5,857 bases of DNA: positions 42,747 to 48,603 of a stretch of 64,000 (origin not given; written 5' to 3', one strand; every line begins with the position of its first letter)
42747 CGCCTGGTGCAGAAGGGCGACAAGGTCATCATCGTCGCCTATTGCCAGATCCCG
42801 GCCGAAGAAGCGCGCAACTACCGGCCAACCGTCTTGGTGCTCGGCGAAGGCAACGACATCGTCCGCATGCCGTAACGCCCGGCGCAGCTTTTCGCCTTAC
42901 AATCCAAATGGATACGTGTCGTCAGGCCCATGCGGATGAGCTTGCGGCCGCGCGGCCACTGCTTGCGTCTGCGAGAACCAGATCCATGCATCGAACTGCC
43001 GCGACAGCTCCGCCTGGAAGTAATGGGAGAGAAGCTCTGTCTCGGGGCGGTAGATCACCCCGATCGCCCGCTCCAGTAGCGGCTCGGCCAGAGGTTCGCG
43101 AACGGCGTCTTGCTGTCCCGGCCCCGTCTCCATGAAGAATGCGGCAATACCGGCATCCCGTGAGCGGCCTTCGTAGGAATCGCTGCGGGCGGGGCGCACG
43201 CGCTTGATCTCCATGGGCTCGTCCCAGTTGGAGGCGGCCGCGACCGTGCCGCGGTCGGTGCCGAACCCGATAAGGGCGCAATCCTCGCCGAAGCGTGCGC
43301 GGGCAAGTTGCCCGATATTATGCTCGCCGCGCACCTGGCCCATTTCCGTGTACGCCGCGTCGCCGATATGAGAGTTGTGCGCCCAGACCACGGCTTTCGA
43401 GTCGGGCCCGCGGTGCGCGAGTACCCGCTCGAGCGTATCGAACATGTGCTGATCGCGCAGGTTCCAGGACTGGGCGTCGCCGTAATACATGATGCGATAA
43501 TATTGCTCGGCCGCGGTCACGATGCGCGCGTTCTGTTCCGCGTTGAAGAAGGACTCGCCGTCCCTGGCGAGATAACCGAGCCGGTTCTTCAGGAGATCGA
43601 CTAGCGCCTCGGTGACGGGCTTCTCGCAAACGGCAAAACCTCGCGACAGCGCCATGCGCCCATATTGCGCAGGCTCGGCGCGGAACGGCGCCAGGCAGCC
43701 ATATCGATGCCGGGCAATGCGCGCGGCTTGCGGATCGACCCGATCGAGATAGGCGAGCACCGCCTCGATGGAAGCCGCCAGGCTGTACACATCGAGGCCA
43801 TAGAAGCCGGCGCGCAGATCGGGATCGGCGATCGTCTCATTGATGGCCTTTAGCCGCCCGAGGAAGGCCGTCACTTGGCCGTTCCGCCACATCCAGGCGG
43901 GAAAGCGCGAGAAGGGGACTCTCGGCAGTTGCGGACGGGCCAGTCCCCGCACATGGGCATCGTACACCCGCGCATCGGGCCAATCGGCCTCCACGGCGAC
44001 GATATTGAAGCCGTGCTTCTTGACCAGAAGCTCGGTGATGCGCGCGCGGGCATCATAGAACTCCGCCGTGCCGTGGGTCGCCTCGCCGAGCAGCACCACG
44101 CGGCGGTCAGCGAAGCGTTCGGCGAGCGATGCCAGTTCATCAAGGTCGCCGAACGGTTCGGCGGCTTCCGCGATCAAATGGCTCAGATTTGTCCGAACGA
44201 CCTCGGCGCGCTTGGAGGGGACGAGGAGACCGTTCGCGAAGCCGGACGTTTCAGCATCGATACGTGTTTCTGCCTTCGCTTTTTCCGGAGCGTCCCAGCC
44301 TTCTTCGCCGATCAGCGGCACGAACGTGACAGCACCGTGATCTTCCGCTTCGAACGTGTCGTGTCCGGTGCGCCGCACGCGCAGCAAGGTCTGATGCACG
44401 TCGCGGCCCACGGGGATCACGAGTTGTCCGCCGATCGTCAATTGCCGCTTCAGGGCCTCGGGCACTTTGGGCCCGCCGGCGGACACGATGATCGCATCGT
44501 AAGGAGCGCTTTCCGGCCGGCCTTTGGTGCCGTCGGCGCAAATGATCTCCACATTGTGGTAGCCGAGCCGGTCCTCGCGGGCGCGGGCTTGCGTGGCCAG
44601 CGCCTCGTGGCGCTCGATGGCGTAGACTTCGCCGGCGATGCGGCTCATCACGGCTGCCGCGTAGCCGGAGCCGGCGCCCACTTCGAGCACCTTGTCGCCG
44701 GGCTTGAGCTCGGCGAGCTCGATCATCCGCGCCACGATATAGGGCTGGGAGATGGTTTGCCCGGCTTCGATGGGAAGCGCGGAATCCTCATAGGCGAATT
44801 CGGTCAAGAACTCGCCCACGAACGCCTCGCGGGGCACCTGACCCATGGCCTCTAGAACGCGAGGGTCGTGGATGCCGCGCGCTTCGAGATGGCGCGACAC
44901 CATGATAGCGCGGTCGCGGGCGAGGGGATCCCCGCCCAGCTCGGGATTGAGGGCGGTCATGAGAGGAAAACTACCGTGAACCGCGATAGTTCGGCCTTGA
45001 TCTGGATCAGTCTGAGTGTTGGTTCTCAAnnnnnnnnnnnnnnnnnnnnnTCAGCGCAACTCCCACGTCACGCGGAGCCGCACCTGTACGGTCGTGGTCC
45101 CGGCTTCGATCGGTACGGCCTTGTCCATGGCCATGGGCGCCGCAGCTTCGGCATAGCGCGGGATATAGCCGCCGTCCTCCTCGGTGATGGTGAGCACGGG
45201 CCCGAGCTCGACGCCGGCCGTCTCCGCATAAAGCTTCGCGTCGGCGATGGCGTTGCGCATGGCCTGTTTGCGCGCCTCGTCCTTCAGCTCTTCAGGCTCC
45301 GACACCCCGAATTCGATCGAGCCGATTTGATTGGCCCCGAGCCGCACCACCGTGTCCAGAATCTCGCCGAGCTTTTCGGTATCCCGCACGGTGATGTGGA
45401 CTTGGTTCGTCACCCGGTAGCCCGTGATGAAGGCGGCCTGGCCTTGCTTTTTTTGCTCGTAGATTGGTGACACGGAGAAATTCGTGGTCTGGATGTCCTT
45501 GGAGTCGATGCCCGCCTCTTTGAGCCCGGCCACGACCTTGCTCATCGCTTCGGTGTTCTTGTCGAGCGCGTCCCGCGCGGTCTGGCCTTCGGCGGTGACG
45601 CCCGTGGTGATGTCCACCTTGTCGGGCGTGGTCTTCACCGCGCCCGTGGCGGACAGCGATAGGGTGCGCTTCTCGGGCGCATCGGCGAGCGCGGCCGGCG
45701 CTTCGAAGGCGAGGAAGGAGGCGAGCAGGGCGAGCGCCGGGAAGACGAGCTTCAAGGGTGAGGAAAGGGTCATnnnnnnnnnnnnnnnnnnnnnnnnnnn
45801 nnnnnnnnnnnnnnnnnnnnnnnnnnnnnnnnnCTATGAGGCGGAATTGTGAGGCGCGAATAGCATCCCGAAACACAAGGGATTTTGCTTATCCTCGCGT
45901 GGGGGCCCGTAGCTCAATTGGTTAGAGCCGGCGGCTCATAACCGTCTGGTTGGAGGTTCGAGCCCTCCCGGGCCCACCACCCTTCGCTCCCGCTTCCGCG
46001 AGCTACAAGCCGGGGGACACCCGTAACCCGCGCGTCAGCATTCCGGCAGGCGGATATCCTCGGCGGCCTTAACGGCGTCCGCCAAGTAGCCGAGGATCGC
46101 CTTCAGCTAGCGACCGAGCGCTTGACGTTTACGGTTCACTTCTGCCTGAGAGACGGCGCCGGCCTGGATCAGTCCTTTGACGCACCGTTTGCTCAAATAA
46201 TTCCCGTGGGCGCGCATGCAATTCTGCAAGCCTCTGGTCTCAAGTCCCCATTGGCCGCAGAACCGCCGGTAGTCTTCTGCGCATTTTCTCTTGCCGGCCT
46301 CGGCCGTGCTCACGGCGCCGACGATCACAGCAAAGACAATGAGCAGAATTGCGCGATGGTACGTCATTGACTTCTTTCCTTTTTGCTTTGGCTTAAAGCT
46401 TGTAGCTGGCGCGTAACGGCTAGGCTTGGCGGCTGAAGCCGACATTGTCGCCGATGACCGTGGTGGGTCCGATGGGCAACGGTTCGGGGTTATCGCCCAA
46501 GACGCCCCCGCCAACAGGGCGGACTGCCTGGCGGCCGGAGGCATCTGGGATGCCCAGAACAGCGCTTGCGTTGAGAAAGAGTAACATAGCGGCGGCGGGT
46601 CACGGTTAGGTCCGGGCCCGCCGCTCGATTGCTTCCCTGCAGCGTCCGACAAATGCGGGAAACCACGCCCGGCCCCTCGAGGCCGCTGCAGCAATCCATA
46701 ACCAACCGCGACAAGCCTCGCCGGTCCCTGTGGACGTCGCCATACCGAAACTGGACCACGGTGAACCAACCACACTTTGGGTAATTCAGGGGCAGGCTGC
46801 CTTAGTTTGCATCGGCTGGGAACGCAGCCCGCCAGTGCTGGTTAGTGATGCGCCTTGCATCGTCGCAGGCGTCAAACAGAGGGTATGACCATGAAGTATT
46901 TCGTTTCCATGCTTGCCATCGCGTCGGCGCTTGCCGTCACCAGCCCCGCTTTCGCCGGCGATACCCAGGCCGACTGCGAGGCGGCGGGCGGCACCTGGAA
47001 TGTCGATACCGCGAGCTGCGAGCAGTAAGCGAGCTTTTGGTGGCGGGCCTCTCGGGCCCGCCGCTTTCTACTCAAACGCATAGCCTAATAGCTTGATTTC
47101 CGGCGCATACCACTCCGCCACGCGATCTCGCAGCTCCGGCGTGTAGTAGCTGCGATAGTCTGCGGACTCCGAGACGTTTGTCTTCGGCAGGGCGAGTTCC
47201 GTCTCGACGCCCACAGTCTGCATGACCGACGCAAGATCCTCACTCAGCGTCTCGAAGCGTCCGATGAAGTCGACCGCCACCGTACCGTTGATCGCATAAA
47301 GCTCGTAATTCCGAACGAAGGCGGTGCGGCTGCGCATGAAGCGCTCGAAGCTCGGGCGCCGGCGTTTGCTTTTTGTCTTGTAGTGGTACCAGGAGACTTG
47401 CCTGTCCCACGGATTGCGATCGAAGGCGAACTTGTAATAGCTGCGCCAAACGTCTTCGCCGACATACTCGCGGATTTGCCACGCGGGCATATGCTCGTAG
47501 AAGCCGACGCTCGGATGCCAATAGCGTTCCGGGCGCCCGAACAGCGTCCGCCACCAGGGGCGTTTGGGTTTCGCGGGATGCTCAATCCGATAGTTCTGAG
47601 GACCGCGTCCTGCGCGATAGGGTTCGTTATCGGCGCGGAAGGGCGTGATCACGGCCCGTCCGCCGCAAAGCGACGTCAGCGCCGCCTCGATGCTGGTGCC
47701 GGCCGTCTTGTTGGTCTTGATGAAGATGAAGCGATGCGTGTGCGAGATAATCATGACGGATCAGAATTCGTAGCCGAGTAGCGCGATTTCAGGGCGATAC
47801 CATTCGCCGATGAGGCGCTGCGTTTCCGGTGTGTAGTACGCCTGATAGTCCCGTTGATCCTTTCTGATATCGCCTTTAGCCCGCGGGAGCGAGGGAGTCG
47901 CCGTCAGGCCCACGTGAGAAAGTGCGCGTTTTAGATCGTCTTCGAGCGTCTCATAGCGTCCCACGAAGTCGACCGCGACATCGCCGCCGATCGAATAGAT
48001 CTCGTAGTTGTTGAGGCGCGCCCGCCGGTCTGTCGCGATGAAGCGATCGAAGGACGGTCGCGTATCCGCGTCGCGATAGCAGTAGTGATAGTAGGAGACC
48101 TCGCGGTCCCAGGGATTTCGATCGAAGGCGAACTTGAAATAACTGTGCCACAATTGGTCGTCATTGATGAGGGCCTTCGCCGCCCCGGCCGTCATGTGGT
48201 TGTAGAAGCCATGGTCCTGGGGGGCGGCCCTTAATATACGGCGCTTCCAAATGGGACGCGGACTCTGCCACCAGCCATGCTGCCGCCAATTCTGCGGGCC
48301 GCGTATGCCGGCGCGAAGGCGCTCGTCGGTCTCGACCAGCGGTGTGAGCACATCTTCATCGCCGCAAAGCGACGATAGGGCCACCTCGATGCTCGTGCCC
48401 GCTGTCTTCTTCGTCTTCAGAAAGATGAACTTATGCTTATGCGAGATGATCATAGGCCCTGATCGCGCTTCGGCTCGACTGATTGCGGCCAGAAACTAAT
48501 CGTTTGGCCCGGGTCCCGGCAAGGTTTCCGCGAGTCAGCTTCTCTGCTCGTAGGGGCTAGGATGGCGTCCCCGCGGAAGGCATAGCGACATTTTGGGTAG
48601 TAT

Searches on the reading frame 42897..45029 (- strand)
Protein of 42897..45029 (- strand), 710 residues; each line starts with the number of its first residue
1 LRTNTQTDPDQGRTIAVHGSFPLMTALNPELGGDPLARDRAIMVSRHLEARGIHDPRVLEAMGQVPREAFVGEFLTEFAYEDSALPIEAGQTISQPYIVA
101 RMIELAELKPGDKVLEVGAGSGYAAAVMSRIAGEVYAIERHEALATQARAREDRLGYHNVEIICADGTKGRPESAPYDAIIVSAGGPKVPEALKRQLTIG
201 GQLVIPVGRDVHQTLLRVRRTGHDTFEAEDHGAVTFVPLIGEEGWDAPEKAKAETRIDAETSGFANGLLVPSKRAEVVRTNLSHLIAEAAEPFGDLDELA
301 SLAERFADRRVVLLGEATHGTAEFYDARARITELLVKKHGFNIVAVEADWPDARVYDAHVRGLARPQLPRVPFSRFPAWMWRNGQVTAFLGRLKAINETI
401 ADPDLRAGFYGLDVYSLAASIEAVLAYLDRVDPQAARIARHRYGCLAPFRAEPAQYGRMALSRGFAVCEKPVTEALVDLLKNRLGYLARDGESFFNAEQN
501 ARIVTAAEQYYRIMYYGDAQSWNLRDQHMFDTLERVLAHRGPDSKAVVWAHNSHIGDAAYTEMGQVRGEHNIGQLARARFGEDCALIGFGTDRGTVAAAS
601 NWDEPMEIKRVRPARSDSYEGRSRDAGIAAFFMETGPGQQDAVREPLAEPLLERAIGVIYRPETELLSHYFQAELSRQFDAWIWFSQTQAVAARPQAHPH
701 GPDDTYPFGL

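Call 79: search_protein_families(library=pfam, proteins=[window:42897-45029:-], max_evalue=1e-8)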
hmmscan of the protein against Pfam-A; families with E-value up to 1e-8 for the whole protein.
window:42897-45029:- (710 aa): 2 families
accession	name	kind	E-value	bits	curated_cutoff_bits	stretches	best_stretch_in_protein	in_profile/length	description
PF05139.19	Erythro_esteras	-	9.1e-124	414.2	26.4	1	336-688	1-358/358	Erythromycin esterase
PF01135.25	PCMT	-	4.3e-62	210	20.3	1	47-243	9-209/210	Protein-L-isoaspartate(D-aspartate) O-methyltransferase (PCMT)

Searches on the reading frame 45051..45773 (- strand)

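Call 79: search_protein_families(library=pfam, proteins=[window:45051-45773:-], max_evalue=1e-8)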
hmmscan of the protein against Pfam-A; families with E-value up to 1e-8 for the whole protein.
window:45051-45773:- (240 aa): 1 family
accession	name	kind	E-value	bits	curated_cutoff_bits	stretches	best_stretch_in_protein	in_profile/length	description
PF04402.19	SIMPL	-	6.3e-57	193.6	25.2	1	39-237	2-205/205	Protein of unknown function (DUF541)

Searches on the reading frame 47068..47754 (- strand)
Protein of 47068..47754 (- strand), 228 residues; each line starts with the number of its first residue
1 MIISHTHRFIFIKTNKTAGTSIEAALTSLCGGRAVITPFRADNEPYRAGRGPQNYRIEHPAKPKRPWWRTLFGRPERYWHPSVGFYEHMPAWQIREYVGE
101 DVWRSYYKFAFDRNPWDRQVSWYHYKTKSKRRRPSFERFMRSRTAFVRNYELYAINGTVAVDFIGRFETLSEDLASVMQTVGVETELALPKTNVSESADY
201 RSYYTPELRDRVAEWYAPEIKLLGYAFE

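Call 79: search_protein_families(library=pfam, proteins=[window:47068-47754:-], max_evalue=1e-8)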
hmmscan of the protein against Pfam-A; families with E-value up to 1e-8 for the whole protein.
window:47068-47754:- (228 aa): 1 family
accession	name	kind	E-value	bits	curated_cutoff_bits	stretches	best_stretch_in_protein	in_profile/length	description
PF03567.20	Sulfotransfer_2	-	2.4e-14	54.5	22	1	2-226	4-252/252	Sulfotransferase family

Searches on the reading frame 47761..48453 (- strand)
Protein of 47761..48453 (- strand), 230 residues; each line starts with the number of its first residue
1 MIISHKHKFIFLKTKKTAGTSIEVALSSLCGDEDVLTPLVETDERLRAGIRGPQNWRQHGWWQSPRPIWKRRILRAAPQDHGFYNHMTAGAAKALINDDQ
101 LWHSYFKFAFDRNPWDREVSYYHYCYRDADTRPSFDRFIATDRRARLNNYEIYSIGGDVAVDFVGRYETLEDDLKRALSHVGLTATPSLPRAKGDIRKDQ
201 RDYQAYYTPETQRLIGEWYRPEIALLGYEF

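Call 80: search_protein_families(library=pfam, proteins=[window:47761-48453:-], max_evalue=1e-8)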
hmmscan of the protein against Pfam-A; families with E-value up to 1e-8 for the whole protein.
window:47761-48453:- (230 aa): 1 family
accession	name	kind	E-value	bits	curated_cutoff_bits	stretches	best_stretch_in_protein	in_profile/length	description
PF03567.20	Sulfotransfer_2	-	2.7e-14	54.4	22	1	2-228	4-251/252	Sulfotransferase family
